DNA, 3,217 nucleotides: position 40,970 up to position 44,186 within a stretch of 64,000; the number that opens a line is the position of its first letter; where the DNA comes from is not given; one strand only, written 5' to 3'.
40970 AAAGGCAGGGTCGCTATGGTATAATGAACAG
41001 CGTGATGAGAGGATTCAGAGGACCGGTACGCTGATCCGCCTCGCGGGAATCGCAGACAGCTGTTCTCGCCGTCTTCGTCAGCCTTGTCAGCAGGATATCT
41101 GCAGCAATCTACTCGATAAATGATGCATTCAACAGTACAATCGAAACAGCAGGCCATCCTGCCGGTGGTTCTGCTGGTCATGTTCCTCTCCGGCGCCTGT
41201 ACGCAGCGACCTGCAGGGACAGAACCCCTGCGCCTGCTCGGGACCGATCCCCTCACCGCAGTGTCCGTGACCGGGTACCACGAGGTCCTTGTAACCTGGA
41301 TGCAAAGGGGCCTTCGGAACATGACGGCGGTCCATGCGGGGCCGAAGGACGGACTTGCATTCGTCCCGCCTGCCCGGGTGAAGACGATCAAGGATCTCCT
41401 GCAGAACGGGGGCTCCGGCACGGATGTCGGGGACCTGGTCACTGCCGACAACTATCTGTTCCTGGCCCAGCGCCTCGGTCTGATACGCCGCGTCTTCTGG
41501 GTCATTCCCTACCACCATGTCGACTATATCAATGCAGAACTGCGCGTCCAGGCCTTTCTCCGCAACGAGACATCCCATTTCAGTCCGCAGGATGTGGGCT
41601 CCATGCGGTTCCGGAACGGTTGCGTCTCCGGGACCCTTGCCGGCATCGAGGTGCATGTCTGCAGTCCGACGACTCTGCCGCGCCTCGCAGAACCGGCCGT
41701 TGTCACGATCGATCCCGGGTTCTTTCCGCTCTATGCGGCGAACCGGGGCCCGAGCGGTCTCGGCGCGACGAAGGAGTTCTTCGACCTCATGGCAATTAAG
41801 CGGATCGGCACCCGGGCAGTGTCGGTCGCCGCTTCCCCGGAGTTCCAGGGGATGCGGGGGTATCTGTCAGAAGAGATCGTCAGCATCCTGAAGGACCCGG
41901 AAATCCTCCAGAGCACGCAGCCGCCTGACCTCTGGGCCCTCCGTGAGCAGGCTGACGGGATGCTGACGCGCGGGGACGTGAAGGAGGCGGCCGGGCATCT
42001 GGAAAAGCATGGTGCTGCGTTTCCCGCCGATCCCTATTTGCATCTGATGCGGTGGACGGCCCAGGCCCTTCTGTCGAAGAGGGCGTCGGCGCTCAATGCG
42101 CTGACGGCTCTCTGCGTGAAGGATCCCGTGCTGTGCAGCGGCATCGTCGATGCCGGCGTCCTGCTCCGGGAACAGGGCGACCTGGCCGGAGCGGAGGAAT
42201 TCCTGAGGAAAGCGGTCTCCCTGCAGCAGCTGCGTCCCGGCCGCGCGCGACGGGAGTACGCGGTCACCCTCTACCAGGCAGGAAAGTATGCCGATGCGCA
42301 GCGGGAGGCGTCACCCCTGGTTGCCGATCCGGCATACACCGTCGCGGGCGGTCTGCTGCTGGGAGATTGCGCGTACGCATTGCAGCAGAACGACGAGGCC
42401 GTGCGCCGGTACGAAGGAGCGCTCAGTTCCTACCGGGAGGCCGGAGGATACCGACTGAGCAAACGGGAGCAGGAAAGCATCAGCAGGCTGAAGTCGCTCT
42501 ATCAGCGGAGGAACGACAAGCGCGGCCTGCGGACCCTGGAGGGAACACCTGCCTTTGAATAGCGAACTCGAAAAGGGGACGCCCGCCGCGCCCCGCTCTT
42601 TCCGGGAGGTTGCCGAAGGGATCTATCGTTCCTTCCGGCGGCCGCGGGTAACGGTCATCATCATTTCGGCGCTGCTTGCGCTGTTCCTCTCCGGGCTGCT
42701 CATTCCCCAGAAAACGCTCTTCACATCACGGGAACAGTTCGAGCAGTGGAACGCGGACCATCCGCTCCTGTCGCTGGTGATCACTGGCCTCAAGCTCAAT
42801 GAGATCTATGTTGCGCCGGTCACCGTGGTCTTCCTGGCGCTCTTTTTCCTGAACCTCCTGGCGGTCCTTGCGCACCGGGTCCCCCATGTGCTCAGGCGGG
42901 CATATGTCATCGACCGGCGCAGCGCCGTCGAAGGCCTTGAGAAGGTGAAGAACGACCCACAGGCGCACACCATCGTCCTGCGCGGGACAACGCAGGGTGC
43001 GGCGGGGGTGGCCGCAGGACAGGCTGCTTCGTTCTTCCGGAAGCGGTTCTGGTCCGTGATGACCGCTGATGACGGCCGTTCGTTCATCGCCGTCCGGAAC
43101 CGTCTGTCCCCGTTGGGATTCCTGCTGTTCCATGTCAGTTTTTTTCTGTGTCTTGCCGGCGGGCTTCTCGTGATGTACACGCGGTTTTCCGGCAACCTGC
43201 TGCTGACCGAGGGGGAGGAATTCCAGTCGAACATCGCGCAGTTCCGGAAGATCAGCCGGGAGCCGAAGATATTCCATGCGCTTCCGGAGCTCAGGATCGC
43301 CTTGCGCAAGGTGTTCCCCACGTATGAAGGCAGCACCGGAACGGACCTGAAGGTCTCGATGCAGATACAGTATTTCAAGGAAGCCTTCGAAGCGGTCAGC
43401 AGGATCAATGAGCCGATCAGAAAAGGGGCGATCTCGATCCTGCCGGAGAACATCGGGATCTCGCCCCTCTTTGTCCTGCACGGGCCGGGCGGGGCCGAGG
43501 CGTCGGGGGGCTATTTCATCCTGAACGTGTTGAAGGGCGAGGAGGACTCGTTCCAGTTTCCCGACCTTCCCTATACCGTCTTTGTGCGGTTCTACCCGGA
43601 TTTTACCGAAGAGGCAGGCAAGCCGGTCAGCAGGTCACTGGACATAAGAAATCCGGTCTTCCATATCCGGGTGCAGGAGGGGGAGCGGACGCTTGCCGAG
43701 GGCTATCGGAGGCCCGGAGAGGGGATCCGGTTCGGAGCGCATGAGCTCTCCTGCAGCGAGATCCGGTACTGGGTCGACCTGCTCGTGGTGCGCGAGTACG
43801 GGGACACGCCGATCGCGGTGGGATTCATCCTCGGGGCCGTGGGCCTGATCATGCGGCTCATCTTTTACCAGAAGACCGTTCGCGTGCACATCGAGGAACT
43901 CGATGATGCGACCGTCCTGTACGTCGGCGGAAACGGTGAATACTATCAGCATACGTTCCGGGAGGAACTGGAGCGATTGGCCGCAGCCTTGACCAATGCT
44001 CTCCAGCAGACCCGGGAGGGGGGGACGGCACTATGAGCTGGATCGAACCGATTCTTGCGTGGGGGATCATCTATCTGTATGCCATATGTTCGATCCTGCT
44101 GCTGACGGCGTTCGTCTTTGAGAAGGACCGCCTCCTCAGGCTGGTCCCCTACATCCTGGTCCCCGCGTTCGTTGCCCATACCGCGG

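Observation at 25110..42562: Recurring GT39 (PMT-like) + partner-protein gene pair, with a third partner paralogue fused to TPR repeats: an uncharacterised protein family tied to O-mannosyltransferases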

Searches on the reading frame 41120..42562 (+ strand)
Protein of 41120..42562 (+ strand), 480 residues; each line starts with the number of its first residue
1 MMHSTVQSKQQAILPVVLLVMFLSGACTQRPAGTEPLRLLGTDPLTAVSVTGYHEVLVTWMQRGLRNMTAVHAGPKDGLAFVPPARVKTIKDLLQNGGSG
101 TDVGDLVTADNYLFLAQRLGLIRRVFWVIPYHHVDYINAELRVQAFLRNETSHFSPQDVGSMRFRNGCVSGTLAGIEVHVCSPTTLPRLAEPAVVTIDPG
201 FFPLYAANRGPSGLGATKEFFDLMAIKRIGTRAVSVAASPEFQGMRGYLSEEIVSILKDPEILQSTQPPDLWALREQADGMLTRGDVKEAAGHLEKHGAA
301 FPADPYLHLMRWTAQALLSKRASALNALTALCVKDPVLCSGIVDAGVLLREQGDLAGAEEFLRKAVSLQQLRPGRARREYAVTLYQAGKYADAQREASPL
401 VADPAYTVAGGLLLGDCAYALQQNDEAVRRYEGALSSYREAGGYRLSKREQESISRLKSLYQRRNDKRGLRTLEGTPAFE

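Call 8: search_protein_families(library=pfam, proteins=[window:41120-42562:+], max_evalue=0.01)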
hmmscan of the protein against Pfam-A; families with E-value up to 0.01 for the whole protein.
window:41120-42562:+ (480 aa): 7 families
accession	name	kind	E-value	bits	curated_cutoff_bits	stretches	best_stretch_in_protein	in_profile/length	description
PF13424.12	TPR_12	-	5e-07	30.2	30.1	1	346-394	10-58/77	Tetratricopeptide repeat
PF07719.23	TPR_2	-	0.00015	22.1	27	0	346-369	8-31/34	Tetratricopeptide repeat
PF13374.12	TPR_10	-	0.00022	21.6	27.5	0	346-368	9-31/42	Tetratricopeptide repeat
PF14559.12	TPR_19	-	0.00067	20.4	25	0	349-400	1-51/68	Tetratricopeptide repeat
PF13428.12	TPR_14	-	0.00093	20.1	23.5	0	272-310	2-40/44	Tetratricopeptide repeat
PF13181.12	TPR_8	-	0.0018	18.7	25.7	0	345-369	7-31/34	Tetratricopeptide repeat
PF07721.20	TPR_4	-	0.007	17.3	27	0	345-363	7-25/26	Tetratricopeptide repeat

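Call 14: search_protein_families(library=ncbifam, proteins=[window:41120-42562:+], max_evalue=0.01)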
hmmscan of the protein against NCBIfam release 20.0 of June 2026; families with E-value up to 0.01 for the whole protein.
window:41120-42562:+ (480 aa): 3 families
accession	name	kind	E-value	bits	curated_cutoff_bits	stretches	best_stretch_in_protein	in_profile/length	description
NF052415.1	T3SS_chap_SctY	equivalog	0.00086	19.8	70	0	263-330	32-102/106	type III secretion apparatus assembly chaperone SctY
TIGR02917.1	PEP_TPR_lipo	equivalog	0.0035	15.3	312.2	1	276-403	232-358/899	XrtA/PEP-CTERM system TPR-repeat protein PrsT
TIGR02521.1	type_IV_pilW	equivalog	0.0097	15.5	154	0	346-434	72-161/234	type IV pilus biogenesis/stability protein PilW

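Call 20: find_homologous_proteins(query=window:41120-42562:+)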
Query window:41120-42562:+ (480 aa): 4 proteins with E <= 0.001 among 8000 candidates.
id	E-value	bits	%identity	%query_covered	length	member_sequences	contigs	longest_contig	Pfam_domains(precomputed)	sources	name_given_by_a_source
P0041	0.0e+0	1077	100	100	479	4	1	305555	PF13424.13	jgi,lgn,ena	-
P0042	4.7e-164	565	55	98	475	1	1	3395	PF24575.2,PF00515.35,PF13432.13,PF13181.13,PF07719.24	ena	-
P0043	7.9e-149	514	52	95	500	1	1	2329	PF14559.13,PF13432.13,PF07719.24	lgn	-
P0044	9.5e-107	376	43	85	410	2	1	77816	PF14559.13,PF00515.35,PF13432.13,PF13181.13,PF07719.24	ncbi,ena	-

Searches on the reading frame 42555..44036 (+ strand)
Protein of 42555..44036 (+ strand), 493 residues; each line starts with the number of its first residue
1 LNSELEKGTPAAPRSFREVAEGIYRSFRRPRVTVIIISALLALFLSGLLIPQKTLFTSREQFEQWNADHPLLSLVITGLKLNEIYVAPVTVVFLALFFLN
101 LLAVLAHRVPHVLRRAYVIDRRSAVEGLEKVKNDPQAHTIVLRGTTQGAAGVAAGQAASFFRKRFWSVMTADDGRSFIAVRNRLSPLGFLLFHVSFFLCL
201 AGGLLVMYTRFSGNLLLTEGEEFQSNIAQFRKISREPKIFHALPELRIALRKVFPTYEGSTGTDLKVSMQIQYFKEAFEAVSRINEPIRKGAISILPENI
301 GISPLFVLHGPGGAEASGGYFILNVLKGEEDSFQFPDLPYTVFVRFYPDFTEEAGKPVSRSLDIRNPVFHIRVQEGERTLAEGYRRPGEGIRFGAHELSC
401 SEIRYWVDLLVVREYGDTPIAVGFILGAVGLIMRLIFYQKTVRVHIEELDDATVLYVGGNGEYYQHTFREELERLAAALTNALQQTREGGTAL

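Call 8: search_protein_families(library=pfam, proteins=[window:42555-44036:+], max_evalue=0.01)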
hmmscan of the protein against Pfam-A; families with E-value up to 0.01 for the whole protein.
window:42555-44036:+ (493 aa): 1 family
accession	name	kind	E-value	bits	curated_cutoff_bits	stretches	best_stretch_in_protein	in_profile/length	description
PF05140.19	ResB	-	5.8e-29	101.7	24.6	1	31-473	2-486/486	ResB-like family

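Call 100: search_protein_families(library=ncbifam, proteins=[window:42555-44036:+], max_evalue=0.001)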
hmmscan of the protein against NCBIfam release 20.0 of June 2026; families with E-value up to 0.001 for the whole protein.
window:42555-44036:+ (493 aa): 0 families
